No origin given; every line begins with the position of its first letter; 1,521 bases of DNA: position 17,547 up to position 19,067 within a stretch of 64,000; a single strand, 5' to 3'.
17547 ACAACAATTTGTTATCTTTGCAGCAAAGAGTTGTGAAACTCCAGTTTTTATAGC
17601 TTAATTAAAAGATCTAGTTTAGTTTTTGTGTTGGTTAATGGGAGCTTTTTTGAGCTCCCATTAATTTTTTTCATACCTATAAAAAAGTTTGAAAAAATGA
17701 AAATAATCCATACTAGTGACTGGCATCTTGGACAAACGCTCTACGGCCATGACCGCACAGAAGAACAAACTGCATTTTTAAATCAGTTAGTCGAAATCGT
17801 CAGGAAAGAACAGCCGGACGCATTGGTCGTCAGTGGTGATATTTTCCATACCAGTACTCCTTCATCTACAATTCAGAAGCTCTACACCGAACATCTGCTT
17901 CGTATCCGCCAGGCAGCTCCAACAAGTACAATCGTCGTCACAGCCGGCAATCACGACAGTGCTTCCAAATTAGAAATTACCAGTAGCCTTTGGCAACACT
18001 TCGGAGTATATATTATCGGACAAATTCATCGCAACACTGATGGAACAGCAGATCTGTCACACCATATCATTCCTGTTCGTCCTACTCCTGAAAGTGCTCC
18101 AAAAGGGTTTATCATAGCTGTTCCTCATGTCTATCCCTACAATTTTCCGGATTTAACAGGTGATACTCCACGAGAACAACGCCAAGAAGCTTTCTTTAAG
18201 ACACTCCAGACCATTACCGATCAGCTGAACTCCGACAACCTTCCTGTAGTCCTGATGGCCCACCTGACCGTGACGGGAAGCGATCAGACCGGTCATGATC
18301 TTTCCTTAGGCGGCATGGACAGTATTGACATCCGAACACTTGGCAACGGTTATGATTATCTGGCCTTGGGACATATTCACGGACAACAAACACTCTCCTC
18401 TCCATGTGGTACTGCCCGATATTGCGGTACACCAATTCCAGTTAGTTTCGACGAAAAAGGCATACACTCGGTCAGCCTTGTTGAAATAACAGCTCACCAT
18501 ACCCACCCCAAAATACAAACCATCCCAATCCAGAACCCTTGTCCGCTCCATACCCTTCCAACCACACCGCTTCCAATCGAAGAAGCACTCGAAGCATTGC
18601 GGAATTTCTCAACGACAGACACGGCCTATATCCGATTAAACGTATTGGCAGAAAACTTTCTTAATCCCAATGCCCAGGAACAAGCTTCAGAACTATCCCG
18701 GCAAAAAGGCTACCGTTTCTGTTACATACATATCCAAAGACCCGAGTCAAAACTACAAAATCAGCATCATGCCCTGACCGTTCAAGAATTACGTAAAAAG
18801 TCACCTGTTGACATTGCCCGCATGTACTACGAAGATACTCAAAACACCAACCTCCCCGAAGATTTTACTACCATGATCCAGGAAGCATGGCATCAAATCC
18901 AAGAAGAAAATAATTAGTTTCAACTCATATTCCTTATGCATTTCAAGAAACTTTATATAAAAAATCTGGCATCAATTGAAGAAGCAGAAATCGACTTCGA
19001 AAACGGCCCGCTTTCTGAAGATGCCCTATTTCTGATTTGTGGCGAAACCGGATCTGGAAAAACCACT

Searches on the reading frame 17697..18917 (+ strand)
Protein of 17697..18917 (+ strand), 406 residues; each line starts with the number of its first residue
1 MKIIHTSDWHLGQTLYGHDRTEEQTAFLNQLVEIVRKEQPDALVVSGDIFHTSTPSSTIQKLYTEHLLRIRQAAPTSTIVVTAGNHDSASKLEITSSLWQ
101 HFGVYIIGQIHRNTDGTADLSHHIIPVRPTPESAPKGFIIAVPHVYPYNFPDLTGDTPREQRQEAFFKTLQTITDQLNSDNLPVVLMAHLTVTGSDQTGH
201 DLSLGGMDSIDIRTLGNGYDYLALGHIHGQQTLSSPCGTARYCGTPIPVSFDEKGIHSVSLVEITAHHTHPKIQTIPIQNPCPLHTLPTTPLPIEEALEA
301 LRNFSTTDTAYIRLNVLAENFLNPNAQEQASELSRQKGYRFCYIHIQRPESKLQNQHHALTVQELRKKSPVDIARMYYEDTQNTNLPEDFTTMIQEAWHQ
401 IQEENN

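Call 7: search_protein_families(library=pfam, proteins=[window:17697-18917:+])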
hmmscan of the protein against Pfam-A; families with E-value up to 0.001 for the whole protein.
window:17697-18917:+ (406 aa): 3 families
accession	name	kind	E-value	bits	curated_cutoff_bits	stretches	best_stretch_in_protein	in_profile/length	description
PF00149.33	Metallophos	-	1.7e-16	61.7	21.5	1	1-229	1-190/191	Calcineurin-like phosphoesterase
PF12320.13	SbcD_C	-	1.9e-06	28.7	24.4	1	283-381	1-93/94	Type 5 capsule protein repressor C-terminal domain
PF12850.12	Metallophos_2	-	0.00059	20.3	27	0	1-159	1-60/154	Calcineurin-like phosphoesterase superfamily domain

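Call 17: find_encoding_contigs(protein=window:17697-18917:+, flank=3000, max_places=6)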
Protein window:17697-18917:+ (406 aa): 23 contigs read that carry it; 6 places shown.
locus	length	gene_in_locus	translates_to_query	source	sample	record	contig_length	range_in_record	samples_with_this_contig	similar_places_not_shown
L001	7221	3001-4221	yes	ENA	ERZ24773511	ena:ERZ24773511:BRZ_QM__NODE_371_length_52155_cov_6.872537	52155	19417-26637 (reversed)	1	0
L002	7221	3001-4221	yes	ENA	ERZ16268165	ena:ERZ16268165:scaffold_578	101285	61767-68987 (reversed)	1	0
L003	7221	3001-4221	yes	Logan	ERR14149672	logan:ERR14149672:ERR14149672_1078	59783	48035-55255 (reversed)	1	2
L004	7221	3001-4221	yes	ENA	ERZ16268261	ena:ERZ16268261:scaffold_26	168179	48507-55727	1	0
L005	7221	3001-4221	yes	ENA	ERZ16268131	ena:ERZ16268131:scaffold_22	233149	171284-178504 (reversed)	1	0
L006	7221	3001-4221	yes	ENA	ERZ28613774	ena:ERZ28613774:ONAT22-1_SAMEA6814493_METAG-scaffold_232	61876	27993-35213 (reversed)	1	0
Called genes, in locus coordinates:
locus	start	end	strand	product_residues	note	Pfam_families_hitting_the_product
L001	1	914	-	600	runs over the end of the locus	PF00690:Cation_ATPase_N, PF00122:E1-E2_ATPase, PF00702:Hydrolase (faint), PF13246:Cation_ATPase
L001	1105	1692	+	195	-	-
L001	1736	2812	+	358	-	PF01264:Chorismate_synt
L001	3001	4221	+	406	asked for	PF00149:Metallophos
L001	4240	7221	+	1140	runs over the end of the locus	PF02463:SMC_N (faint), PF13476:AAA_23, PF13555:AAA_29 (weak), PF13558:SbcC_Walker_B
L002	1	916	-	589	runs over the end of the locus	PF00690:Cation_ATPase_N, PF00122:E1-E2_ATPase, PF00702:Hydrolase (faint), PF13246:Cation_ATPase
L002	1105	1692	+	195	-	-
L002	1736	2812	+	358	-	PF01264:Chorismate_synt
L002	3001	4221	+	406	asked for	PF00149:Metallophos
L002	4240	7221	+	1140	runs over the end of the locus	PF02463:SMC_N (faint), PF13476:AAA_23, PF13555:AAA_29 (weak), PF13558:SbcC_Walker_B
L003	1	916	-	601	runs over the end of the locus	PF00690:Cation_ATPase_N, PF00122:E1-E2_ATPase, PF00702:Hydrolase (faint), PF13246:Cation_ATPase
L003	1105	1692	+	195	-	-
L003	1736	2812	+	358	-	PF01264:Chorismate_synt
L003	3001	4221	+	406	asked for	PF00149:Metallophos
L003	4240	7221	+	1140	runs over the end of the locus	PF02463:SMC_N (faint), PF13476:AAA_23, PF13555:AAA_29 (weak), PF13558:SbcC_Walker_B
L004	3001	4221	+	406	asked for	PF00149:Metallophos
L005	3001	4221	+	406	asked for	PF00149:Metallophos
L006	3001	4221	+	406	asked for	PF00149:Metallophos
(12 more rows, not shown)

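Call 23: find_homologous_proteins(query=window:17697-18917:+, max_evalue=1e-30)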
Query window:17697-18917:+ (406 aa): 4777 proteins with E <= 1e-30 among 8000 candidates; the best 120 are listed.
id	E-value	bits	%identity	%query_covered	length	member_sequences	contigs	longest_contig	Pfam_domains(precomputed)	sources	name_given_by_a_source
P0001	1.2e-274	928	100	100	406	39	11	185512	PF00149.34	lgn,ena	-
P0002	2.2e-194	664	71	100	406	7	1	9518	PF12320.14,PF00149.34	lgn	-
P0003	1.4e-190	651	69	100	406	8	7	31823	PF12320.14,PF00149.34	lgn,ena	-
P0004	3.0e-139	482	52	100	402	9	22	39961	PF12320.14,PF00149.34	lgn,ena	-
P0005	5.5e-139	482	55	100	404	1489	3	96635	PF12320.14,PF00149.34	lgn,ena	-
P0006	1.5e-137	477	52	100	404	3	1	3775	PF12320.14,PF00149.34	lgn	-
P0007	3.0e-137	476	51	100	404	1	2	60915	PF12320.14,PF00149.34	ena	-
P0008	1.1e-136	474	52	100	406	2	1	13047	PF12320.14,PF00149.34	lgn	-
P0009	1.5e-135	470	51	100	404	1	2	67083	PF12320.14,PF00149.34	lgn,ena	-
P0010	4.2e-135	469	54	99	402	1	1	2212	PF12320.14,PF00149.34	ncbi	-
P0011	7.7e-135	468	52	100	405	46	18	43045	PF12320.14,PF00149.34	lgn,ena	-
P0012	2.5e-134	466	53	99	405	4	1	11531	PF12320.14,PF00149.34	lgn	-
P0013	3.5e-134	466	51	100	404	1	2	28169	PF12320.14,PF00149.34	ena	-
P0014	1.4e-133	464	51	100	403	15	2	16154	PF12320.14,PF00149.34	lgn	-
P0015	2.1e-133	463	54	100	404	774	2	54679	PF12320.14,PF00149.34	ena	-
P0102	1.7e-124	434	48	100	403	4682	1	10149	PF12320.14,PF00149.34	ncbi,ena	-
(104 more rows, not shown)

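Call 25: find_related_loci(query=A1, collection=genome_contigs, flank=2500)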
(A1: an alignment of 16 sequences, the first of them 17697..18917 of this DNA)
Query A1 (406 aa) in genome_contigs; peptide patterns used: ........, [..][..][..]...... (x = any residue, [..] = any of these).
599 stretches matched a pattern (row limit reached: there are more); 585 encode a relative of the query (tblastn E <= 1e-3); the best 80 are kept; 80 distinct loci.
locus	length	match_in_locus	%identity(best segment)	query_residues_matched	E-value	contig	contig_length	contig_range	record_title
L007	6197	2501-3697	48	1-402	1e-124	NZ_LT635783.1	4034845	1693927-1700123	Bacteroides mediterraneensis strain Marseille-P2644T, whole genome shotgun sequence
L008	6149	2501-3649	48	1-386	1e-112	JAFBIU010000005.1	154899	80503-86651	Parabacteroides distasonis strain An863 An863_NODE_5_length_154899_cov_11.313843_pilon, whole genome shotgun sequence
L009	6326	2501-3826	42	1-406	1e-107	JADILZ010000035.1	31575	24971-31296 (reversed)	MAG: Candidatus Cryptobacteroides excrementipullorum isolate 2478 G6M85__C100521_L31575_SRR9113729, whole genome shotgun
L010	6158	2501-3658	44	1-406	6e-107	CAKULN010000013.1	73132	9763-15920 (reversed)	MAG: uncultured Bacteroidales bacterium isolate REFINED_METABAT215_TOP10_CONTIGS_1500_ASSEMBLY_K77_MERGED__Hadza_MoBio_C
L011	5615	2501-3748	42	1-405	2e-101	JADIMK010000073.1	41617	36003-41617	MAG: Candidatus Cryptobacteroides intestinigallinarum isolate B1-3475 B1M03__C459772_L41617_SRR9113712, whole genome sho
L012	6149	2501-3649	45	1-403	1e-100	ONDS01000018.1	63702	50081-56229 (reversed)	uncultured Prevotellaceae bacterium isolate RUG216 genome assembly, contig: scaffold_147, whole genome shotgun sequence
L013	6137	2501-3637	42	1-403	1e-99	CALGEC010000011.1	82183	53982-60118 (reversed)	MAG TPA_asm: uncultured Bacteroidales bacterium isolate SRR6425814_bin.89_CONCOCT_v1.1_MAG genome assembly, contig: ERZ1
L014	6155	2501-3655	41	1-405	1e-97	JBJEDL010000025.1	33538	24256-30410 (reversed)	MAG: Lepagella sp. isolate FUKU04_bin.012 NODE_178_length_33538_cov_17.789445, whole genome shotgun sequence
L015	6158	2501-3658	40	1-406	6e-97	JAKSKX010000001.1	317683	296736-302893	MAG: Paludibacteraceae bacterium isolate Horse_feces84 MAG084_1, whole genome shotgun sequence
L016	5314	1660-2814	40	1-402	2e-94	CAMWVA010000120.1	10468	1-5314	MAG TPA_asm: uncultured Porphyromonadaceae bacterium isolate SRR14411301_bin.5_metawrap_v1.3_MAG genome assembly, contig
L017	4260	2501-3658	40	1-404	3e-94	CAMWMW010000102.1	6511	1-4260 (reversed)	MAG TPA_asm: uncultured Porphyromonadaceae bacterium isolate SRR14411314_bin.4_metawrap_v1.3_MAG genome assembly, contig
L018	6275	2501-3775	37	1-403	5e-91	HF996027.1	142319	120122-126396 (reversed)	Bacteroides sp. CAG:545 genomic scaffold, scf138, whole genome shotgun sequence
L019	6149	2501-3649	37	1-397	3e-90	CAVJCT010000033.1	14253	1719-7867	Flexilinea sp. isolate H07650-L1_cleanbin_000001 genome assembly, contig: Spades_H07650-L1_contig_939, whole genome shot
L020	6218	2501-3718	40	1-406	4e-92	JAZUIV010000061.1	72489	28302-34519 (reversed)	MAG: Bacteroidales bacterium isolate T1900045262_TH20190032.MAGScoT_cleanbin_000007 SGB_5833_k141_1623137, whole genome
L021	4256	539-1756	39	1-405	2e-85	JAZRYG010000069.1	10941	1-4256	MAG: Bacteroidales bacterium isolate T1900044950_TA20190003.MAGScoT_cleanbin_000023 SGB_3594_k141_2160824, whole genome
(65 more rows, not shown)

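Call 27: find_encoding_contigs(protein=P0102, flank=2500, max_places=2)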
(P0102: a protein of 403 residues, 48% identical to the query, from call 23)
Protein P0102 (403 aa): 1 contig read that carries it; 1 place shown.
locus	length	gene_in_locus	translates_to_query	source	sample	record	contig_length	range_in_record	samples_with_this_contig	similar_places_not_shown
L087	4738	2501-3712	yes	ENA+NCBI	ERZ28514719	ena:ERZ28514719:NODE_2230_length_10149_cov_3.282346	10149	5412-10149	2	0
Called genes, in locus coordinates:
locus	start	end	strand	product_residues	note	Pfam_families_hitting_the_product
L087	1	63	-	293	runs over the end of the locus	PF01263:Aldose_epim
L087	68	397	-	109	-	PF13426:PAS_9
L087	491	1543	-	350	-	-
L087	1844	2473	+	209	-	PF18291:HU-HIG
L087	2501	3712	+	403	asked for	PF00149:Metallophos, PF12320:SbcD_C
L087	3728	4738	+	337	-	?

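Call 28: find_encoding_contigs(protein=P0002, flank=2500, max_places=2)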
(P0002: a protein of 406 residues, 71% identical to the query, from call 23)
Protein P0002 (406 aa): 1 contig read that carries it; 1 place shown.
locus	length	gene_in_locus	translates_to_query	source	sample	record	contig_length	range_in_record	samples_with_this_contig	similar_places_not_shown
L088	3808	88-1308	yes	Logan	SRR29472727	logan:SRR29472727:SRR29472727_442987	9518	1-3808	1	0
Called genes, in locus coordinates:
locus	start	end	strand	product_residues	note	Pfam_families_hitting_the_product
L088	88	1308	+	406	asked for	PF00149:Metallophos, PF12320:SbcD_C (faint)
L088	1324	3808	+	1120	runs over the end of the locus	PF02463:SMC_N (weak), PF13175:AAA_15, PF13476:AAA_23 (faint), PF13555:AAA_29 (weak), PF13558:SbcC_Walker_B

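Call 29: find_encoding_contigs(protein=P0003, flank=2500, max_places=2)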
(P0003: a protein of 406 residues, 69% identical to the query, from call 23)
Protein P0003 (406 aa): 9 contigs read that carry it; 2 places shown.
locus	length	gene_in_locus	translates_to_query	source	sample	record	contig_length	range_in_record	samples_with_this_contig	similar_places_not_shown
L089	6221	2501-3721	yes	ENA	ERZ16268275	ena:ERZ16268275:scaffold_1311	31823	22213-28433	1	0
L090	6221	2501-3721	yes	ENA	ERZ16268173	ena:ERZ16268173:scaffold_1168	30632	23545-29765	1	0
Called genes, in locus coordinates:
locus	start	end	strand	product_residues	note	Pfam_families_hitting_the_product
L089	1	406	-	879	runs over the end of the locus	PF00690:Cation_ATPase_N, PF00122:E1-E2_ATPase, PF00702:Hydrolase, PF13246:Cation_ATPase, PF00689:Cation_ATPase_C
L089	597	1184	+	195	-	-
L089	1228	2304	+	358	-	PF01264:Chorismate_synt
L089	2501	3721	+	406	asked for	PF00149:Metallophos, PF12320:SbcD_C (faint)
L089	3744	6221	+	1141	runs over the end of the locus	PF02463:SMC_N (weak), PF13476:AAA_23, PF13555:AAA_29 (weak), PF22788:COP9_hel_rpt (weak), PF13558:SbcC_Walker_B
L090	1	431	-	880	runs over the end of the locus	PF00690:Cation_ATPase_N, PF00122:E1-E2_ATPase, PF00702:Hydrolase, PF13246:Cation_ATPase, PF00689:Cation_ATPase_C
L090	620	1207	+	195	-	-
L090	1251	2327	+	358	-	PF01264:Chorismate_synt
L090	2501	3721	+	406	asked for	PF00149:Metallophos, PF12320:SbcD_C (faint)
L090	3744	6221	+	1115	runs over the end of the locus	?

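Call 43: find_encoding_contigs(protein=P0003, flank=10000, max_places=4)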
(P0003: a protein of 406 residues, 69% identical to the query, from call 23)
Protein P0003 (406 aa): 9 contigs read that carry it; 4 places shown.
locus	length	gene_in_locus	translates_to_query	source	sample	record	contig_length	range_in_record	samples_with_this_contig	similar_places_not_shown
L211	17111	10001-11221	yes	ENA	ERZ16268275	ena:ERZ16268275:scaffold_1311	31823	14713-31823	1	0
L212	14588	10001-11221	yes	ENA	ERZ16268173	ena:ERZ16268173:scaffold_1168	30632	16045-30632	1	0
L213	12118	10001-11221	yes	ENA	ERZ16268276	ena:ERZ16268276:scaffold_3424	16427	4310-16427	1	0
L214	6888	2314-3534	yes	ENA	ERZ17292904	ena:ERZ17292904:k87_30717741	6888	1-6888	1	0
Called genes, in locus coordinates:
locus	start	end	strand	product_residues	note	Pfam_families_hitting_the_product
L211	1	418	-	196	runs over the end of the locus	PF01842:ACT, PF22629:ACT_AHAS_ss, PF13710:ACT_5 (weak), PF10369:ALS_ss_C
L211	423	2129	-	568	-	PF02776:TPP_enzyme_N, PF00205:TPP_enzyme_M, PF02775:TPP_enzyme_C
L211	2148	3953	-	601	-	PF00920:ILVD_EDD_N, PF24877:ILV_EDD_C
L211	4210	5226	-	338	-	-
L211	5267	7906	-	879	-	PF00690:Cation_ATPase_N, PF00122:E1-E2_ATPase, PF00702:Hydrolase, PF13246:Cation_ATPase, PF00689:Cation_ATPase_C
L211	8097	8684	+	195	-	-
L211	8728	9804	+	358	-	PF01264:Chorismate_synt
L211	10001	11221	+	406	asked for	PF00149:Metallophos, PF12320:SbcD_C (faint)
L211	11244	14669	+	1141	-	PF02463:SMC_N (weak), PF13476:AAA_23, PF13555:AAA_29 (weak), PF22788:COP9_hel_rpt (weak), PF13558:SbcC_Walker_B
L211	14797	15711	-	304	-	PF00892:EamA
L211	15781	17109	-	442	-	?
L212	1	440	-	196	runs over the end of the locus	PF01842:ACT, PF22629:ACT_AHAS_ss, PF13710:ACT_5 (weak), PF10369:ALS_ss_C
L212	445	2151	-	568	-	PF02776:TPP_enzyme_N, PF00205:TPP_enzyme_M, PF02775:TPP_enzyme_C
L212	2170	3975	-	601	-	PF00920:ILVD_EDD_N, PF24877:ILV_EDD_C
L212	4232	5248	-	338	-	-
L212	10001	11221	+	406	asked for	PF00149:Metallophos, PF12320:SbcD_C (faint)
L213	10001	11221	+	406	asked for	PF00149:Metallophos, PF12320:SbcD_C (faint)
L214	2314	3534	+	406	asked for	PF00149:Metallophos, PF12320:SbcD_C (faint)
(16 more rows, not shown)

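Call 68: find_encoding_contigs(protein=P0002, flank=10000, max_places=3)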
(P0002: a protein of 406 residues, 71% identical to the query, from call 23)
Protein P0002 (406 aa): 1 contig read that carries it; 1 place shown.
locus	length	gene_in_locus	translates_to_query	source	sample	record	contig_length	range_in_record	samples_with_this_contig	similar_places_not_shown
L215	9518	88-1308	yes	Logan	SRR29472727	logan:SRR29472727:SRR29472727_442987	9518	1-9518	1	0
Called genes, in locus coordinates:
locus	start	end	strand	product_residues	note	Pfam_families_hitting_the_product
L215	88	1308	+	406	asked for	PF00149:Metallophos, PF12320:SbcD_C (faint)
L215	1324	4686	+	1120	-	PF02463:SMC_N (weak), PF13175:AAA_15, PF13476:AAA_23 (faint), PF13555:AAA_29 (weak), PF13558:SbcC_Walker_B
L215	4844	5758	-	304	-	PF00892:EamA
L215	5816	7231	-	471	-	-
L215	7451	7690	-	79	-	-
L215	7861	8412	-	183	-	PF00484:Pro_CA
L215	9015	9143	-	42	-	-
